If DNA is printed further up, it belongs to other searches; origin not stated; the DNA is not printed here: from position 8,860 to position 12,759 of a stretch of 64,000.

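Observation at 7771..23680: Tandem pair of ~2,600-aa collinear paralogues with no recognisable domains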

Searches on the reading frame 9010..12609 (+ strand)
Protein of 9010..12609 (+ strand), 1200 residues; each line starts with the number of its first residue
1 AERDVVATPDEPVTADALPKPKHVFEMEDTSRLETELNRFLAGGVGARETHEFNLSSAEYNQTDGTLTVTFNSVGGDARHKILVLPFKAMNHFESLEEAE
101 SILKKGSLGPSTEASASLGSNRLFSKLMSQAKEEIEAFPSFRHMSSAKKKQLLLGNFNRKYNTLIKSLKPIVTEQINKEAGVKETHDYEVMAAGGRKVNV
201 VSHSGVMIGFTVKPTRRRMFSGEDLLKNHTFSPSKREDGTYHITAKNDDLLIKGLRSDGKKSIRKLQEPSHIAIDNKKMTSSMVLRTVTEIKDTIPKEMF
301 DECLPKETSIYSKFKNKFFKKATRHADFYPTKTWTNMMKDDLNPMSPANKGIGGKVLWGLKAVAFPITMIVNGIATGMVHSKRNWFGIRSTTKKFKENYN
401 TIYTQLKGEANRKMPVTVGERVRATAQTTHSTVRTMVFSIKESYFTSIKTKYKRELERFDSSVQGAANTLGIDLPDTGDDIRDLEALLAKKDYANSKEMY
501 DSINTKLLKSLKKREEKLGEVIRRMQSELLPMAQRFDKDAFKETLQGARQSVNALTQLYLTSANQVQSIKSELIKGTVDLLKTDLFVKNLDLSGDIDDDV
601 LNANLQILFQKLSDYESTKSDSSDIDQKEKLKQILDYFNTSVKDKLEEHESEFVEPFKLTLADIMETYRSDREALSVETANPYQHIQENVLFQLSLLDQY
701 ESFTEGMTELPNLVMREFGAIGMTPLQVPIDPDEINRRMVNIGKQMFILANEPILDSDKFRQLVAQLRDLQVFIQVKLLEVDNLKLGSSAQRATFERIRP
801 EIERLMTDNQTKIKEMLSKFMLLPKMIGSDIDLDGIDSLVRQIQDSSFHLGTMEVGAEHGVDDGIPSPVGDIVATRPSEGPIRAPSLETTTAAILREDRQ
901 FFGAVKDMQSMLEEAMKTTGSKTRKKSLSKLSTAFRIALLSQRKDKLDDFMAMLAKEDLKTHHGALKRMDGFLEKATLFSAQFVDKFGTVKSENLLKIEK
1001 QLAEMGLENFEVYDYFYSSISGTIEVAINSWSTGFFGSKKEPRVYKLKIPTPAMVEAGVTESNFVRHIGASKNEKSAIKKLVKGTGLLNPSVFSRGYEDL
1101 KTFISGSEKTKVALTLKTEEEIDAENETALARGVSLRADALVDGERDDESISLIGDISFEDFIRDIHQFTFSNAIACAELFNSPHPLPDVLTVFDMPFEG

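Call 79: predict_structure(alignment_id=A4)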
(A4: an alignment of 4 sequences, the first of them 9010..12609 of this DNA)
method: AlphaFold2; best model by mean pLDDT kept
length: 1200 residues; sequences in the alignment: 4
mean_pLDDT: 53.9   pTM: 0.34
mean pLDDT of the five models: 53.9, 51.5, 49.1, 48.5, 47.3
residues with pLDDT >= 90: 0; 70-90: 331; 50-70: 359; < 50: 510
segments of 3 or more residues with pLDDT < 50: 1-22, 44-51, 74-78, 110-117, 177-442, 493-497, 677-680, 724-729, 830-897, 1018-1021, 1031-1043, 1069-1073, 1106-1174, 1183-1200
pLDDT, mean of each block of 10 residues (from residue 1): 28 34 62 74 44 67 74 51 68 78 63 47 80 77 78 85 81 57 24 29 28 30 30 28 30 34 29 22 31 37 38 35 34 36 34 29 32 34 36 40 36 29 28 35 58 67 57 58 64 50 66 65 65 72 74 67 68 69 67 59 82 79 77 86 74 60 73 57 66 80 72 63 49 72 83 73 75 67 62 69 73 75 65 41 32 24 24 22 28 43 71 76 74 70 74 77 60 77 67 69 65 57 56 35 54 55 51 53 54 69 50 27 34 23 23 29 38 49 48 41
secondary structure, 60 per line:
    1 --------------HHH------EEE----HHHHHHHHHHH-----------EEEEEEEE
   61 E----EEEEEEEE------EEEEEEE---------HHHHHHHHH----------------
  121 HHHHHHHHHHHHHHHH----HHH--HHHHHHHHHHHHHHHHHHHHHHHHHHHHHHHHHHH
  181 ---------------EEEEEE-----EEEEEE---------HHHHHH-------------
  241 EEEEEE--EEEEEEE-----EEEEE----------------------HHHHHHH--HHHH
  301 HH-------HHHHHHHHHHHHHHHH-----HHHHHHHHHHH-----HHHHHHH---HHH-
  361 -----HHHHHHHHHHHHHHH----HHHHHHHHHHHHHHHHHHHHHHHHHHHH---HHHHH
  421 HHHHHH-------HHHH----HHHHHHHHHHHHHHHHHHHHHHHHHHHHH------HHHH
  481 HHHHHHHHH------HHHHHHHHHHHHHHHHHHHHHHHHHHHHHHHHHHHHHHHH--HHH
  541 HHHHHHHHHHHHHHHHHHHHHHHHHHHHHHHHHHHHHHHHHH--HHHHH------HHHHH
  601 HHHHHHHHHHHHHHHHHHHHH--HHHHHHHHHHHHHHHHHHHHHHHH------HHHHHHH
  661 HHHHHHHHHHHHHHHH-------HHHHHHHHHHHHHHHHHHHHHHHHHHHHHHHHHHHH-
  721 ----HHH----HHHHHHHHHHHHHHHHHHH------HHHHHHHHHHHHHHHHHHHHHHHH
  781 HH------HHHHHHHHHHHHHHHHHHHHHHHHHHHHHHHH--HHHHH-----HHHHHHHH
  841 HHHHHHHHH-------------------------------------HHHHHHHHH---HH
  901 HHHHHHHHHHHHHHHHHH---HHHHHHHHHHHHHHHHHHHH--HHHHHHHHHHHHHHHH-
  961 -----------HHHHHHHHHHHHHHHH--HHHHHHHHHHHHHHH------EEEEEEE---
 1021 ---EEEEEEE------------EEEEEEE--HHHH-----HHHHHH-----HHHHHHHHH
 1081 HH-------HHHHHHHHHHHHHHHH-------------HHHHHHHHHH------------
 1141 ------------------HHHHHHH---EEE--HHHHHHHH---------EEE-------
elements in order (helices of 4 or more, strands of 3 or more residues): E24-26 H31-41 E53-61 E66-73 E80-86 H96-104 H121-136 H146-180 E196-201 E207-212 H222-227 E241-246 E249-255 E261-265 H288-294 H297-302 H310-325 H331-341 H347-353 H366-380 H385-412 H416-426 H434-437 H442-470 H477-489 H496-535 H538-582 H585-589 H596-621 H624-647 H654-676 H684-719 H732-750 H757-782 H789-820 H823-827 H833-849 H887-895 H899-918 H922-941 H944-959 H972-987 H990-1004 E1011-1017 E1024-1030 E1043-1049 H1052-1055 H1061-1066 H1072-1082 H1090-1105 H1119-1128 H1159-1165 E1169-1171 H1174-1181 E1191-1193
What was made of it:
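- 9079..9324 (+): Small alpha/beta domain (A residues 437-518; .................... block). AF2 pLDDT 60-78 (call 79).
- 10063..10155 (+): Conserved hydrophobic segment (A residues 765-795), a possible membrane-inserting or re-entrant stretch. AF2 confidence is low here (call 79).
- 10333..12159 (+): Long-helix core (A residues 855-1243 and 1300-1418) plus a three-strand beta-meander (1424-1463); the most conserved part of the family. AF2 secondary structure, pLDDT 60-85 (call 79).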

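Call 83: fold_search(model_id=the predicted structure, library=pdb)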
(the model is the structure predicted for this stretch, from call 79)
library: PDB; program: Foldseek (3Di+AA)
matches with E <= 10: 199; with E <= 0.001: 0
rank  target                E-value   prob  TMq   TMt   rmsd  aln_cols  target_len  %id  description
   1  1cii                  2.6e-01  0.08  0.06  0.10  43.6       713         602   10  COLICIN IA (released 1998-01-14)
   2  8gel_A                3.3e-01  0.15  0.08  0.15  30.1       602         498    9  Cryo-EM structure of synthetic tetrameric building block sC4 (released 2024-03-13)
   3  2z6e_B                5.6e-01  0.11  0.06  0.14  28.7       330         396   14  Crystal Structure of Human DAAM1 FH2 (released 2008-05-27)
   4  4cba                  7.0e-01  0.10  0.07  0.15  27.8       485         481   13  Structural of delta 1-76 CTNNBL1 in space group I222 (released 2013-12-04)
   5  9n70_SP               7.6e-01  0.07  0.08  0.05  31.5       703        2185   10  SSU processome maturation and disassembly, State E (released 2025-11-05)
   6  7ag9_A                7.9e-01  0.12  0.07  0.18  37.9       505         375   11  Structure of the Kar9 protein (released 2021-07-07)
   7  7n6g_1T               8.3e-01  0.06  0.06  0.07  59.2       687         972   11  C1 of central pair (released 2022-05-18)
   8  9lm9_A                9.5e-01  0.11  0.07  0.17  28.3       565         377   10  Crystal structure of bvFP-Pfr21 (released 2026-01-28)
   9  9drl_B                1.0e+00  0.11  0.08  0.17  29.3       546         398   10  Cryo-EM structure of the T33-549 tetrahedral cage (released 2025-08-06)
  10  7zr1_D                1.1e+00  0.04  0.06  0.08  96.8       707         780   11  Chaetomium thermophilum Mre11-Rad50-Nbs1 complex bound to ATPyS (composite structure) (released 2023-01-11)
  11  6umm_C                1.2e+00  0.08  0.06  0.14  29.2       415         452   10  A complete structure of the ESX-3 translocon complex (released 2019-10-23)
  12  8rq3                  1.2e+00  0.10  0.09  0.07  31.4       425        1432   11  Cryo-em structure of the rat Multidrug resistance-associated protein 2 (rMrp2) in an autoinhibited state (nucleotide-fre (released 2024-02-14)
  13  5yqg_C                1.2e+00  0.08  0.05  0.17  28.3       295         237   14  The structure of 14-3-3 and pNumb peptide (released 2018-02-07)
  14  8as8_E                1.2e+00  0.03  0.05  0.08  38.8       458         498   11  E. coli Wadjet JetABC monomer (released 2022-12-14)
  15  8hqs_B                1.4e+00  0.08  0.04  0.09  18.8       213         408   14  Cryo-EM structure of 8-subunit Smc5/6 head region (released 2024-06-19)
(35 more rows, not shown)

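Call 96: search_solved_structures(query=A4, max_evalue=10)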
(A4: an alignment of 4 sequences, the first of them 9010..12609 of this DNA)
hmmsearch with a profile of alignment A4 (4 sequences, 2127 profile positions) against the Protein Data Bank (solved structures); distinct sequences matched with E-value up to 10: 1.
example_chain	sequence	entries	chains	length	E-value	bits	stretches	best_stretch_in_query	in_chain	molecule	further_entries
1k2w_A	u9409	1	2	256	0.72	10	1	1767-1806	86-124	SORBITOL DEHYDROGENASE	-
